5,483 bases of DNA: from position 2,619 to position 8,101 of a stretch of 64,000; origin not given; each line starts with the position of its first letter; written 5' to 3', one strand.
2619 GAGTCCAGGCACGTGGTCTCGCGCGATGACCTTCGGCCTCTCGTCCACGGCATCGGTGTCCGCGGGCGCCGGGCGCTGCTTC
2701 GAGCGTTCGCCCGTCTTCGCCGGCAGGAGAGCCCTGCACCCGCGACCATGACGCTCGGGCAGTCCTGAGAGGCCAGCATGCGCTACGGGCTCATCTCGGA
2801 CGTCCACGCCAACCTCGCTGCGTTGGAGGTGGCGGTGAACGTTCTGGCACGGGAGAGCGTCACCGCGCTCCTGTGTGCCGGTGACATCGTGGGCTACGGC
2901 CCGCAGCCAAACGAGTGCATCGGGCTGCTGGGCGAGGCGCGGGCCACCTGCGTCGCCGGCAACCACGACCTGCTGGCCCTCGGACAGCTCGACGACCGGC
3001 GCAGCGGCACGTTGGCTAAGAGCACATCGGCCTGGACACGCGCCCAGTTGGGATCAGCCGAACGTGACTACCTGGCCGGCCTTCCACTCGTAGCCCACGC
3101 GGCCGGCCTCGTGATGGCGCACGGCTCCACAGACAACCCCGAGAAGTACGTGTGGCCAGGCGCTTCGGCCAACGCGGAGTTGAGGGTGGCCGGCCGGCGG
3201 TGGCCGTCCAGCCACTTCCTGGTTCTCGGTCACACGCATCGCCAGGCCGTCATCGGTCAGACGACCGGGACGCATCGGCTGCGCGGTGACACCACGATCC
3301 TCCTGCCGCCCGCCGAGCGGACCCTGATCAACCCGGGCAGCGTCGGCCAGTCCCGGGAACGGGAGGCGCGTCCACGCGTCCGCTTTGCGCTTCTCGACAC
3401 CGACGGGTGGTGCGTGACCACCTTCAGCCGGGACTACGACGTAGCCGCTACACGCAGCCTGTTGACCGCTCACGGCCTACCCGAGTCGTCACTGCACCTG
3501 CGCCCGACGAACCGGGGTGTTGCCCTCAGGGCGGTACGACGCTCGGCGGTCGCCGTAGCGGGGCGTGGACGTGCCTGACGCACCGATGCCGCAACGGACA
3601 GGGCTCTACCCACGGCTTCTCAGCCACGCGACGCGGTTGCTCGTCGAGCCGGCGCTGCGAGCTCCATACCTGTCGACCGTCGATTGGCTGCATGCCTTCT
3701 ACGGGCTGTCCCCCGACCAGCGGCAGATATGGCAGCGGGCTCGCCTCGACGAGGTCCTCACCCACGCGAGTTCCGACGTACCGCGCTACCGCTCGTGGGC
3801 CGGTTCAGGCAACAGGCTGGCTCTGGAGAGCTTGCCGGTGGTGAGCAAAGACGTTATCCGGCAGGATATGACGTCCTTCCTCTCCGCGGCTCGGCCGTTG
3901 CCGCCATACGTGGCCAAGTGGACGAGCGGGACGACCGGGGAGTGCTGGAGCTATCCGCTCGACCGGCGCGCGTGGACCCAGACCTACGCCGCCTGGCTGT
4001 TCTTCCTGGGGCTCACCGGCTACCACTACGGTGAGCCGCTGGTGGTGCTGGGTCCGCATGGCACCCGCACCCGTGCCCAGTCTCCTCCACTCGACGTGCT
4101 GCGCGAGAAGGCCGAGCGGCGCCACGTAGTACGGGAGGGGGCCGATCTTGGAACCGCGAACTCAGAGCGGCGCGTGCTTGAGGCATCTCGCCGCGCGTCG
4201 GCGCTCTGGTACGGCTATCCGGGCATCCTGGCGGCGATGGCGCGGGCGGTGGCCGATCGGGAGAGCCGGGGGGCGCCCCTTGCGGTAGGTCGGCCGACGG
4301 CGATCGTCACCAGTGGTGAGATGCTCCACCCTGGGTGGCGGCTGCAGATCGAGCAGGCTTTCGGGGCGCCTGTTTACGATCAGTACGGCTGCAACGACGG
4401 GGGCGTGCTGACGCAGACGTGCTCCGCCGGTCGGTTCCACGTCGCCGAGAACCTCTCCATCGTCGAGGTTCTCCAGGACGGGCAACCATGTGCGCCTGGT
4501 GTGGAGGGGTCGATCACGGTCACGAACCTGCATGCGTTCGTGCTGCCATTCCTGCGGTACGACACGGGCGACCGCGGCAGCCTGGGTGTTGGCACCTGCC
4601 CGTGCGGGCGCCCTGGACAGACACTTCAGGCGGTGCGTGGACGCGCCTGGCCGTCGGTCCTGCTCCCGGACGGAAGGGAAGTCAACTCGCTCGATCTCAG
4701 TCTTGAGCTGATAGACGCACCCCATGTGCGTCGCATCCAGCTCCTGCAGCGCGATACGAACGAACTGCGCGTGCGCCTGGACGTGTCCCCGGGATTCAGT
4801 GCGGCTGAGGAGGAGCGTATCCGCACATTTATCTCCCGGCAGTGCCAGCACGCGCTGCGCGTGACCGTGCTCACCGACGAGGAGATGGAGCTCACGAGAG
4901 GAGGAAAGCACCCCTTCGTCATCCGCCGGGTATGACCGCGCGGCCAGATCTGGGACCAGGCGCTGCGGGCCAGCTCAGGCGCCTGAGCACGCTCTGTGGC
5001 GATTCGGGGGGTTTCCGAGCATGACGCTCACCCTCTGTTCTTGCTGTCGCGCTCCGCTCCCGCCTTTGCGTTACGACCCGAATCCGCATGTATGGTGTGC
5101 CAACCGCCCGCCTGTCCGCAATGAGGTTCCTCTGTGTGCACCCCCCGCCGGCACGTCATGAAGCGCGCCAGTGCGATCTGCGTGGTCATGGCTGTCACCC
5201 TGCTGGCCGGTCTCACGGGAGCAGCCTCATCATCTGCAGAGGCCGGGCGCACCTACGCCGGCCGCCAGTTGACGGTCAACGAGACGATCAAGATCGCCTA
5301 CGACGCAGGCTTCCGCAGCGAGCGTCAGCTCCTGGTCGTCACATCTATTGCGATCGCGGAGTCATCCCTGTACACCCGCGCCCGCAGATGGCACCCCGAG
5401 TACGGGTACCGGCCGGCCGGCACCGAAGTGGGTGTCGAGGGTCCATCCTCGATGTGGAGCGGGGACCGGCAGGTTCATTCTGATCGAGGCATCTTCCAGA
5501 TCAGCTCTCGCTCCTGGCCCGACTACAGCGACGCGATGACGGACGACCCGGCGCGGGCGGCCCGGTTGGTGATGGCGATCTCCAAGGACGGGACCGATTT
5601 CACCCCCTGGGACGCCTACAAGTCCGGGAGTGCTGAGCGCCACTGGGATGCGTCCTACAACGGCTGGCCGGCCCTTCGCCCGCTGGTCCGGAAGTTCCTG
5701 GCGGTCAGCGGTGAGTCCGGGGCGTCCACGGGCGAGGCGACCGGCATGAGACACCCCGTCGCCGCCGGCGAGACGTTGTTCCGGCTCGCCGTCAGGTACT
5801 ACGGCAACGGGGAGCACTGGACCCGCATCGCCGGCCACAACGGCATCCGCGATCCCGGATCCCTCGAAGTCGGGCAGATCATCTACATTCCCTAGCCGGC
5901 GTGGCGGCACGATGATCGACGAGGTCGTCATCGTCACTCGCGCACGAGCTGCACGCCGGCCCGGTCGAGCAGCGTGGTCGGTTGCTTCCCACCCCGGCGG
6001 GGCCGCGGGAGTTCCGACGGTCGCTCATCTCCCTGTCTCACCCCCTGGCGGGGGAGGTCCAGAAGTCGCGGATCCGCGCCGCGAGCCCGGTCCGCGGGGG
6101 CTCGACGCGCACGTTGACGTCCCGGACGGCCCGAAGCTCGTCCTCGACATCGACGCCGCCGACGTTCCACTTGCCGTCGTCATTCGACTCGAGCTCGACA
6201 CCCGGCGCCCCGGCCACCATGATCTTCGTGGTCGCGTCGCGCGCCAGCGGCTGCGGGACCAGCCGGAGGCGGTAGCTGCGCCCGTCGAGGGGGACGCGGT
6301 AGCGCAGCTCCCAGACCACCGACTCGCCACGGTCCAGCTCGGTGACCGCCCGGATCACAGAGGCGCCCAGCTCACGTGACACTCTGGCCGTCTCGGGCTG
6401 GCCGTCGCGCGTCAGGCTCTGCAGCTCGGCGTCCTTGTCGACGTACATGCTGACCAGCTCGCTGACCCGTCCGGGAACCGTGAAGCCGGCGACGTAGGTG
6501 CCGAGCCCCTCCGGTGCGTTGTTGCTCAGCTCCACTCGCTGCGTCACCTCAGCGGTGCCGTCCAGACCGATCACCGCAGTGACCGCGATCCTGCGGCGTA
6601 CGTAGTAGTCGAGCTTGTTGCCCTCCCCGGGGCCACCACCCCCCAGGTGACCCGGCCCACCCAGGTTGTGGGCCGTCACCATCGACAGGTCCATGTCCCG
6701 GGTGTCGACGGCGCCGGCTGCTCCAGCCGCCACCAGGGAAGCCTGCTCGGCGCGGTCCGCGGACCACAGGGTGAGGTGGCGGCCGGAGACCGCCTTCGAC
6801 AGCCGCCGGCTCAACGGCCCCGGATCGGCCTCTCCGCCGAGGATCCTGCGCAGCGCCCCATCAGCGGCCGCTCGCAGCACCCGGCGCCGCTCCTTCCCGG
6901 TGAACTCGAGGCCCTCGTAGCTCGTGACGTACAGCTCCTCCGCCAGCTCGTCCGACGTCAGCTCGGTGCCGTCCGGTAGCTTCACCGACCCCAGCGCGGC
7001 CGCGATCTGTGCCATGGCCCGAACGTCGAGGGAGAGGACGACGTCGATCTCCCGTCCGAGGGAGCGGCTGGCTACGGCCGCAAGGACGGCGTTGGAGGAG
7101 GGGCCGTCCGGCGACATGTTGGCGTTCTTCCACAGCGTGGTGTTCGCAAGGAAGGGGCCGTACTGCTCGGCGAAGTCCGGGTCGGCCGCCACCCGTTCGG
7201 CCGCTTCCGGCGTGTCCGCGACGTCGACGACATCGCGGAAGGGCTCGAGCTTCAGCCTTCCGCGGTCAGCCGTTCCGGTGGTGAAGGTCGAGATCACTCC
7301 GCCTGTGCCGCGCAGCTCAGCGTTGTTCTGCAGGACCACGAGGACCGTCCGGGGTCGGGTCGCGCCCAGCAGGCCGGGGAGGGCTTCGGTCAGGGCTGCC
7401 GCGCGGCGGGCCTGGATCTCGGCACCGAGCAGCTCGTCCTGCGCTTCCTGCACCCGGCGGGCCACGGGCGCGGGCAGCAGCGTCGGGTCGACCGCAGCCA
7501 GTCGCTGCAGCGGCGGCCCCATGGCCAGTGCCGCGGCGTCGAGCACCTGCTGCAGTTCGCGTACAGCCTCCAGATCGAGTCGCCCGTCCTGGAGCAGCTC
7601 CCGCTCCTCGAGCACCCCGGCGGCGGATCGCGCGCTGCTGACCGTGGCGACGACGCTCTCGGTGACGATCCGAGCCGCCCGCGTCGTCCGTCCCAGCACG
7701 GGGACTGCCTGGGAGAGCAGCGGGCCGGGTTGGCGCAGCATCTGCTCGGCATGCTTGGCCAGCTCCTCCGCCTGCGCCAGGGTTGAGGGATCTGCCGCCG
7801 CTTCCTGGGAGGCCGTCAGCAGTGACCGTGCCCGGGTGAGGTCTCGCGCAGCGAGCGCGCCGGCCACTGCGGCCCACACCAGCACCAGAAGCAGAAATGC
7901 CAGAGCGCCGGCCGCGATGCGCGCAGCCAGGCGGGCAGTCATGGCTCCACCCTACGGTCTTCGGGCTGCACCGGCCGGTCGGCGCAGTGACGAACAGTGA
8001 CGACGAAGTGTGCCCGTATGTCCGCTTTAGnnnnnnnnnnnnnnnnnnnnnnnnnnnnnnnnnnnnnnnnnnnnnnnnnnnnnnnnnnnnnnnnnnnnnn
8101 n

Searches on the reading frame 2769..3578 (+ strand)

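Call 71: search_protein_families(library=pfam, proteins=[window:2769-3578:+], max_evalue=0.01)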
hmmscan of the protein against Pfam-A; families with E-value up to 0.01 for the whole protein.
window:2769-3578:+ (269 aa): 2 families
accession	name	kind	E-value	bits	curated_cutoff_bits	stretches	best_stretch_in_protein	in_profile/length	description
PF12850.12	Metallophos_2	-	4.8e-18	66.1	27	1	4-212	1-152/154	Calcineurin-like phosphoesterase superfamily domain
PF00149.33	Metallophos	-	5.8e-13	50.1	21.5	1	4-155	1-155/191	Calcineurin-like phosphoesterase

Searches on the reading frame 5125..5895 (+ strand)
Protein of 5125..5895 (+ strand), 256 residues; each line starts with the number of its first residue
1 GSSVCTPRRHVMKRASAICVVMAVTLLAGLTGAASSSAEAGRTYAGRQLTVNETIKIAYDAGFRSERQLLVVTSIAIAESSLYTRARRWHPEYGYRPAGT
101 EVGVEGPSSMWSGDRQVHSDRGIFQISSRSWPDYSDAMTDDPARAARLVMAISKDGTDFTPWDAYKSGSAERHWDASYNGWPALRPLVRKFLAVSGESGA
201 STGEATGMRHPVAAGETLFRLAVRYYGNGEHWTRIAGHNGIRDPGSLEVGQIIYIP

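Call 71: search_protein_families(library=pfam, proteins=[window:5125-5895:+], max_evalue=0.01)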
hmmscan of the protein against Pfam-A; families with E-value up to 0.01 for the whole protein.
window:5125-5895:+ (256 aa): 2 families
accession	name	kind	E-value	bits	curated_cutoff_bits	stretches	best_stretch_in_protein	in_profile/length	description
PF18896.5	SLT_3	-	2.2e-10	41.3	27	1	114-162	37-87/89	Lysozyme like domain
PF01476.26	LysM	-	2.2e-07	31.2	20.9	1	212-256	3-43/43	LysM domain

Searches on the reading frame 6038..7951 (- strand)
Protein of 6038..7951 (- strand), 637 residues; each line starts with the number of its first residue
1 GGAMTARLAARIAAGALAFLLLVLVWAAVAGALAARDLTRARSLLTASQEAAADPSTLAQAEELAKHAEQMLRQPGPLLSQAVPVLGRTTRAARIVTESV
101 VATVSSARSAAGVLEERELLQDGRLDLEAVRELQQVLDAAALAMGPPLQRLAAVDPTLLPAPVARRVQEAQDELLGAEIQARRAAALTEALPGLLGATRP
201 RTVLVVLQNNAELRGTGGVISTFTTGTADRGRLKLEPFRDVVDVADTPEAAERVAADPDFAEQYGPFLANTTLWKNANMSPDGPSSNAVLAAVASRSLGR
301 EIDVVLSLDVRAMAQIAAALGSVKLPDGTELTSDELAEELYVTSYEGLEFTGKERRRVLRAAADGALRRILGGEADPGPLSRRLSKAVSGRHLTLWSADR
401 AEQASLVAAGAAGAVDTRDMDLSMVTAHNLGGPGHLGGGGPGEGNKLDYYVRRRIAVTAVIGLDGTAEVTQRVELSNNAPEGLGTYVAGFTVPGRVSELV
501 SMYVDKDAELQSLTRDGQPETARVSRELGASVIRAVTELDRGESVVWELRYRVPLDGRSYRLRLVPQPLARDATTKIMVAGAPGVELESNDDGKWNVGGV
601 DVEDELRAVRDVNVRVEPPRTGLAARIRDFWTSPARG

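Call 71: search_protein_families(library=pfam, proteins=[window:6038-7951:-], max_evalue=0.01)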
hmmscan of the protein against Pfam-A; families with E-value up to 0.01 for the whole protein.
window:6038-7951:- (637 aa): 1 family
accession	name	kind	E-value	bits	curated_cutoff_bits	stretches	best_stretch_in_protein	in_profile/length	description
PF13196.11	DUF4012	-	2.3e-28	99.9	28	1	200-345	3-144/144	Protein of unknown function (DUF4012)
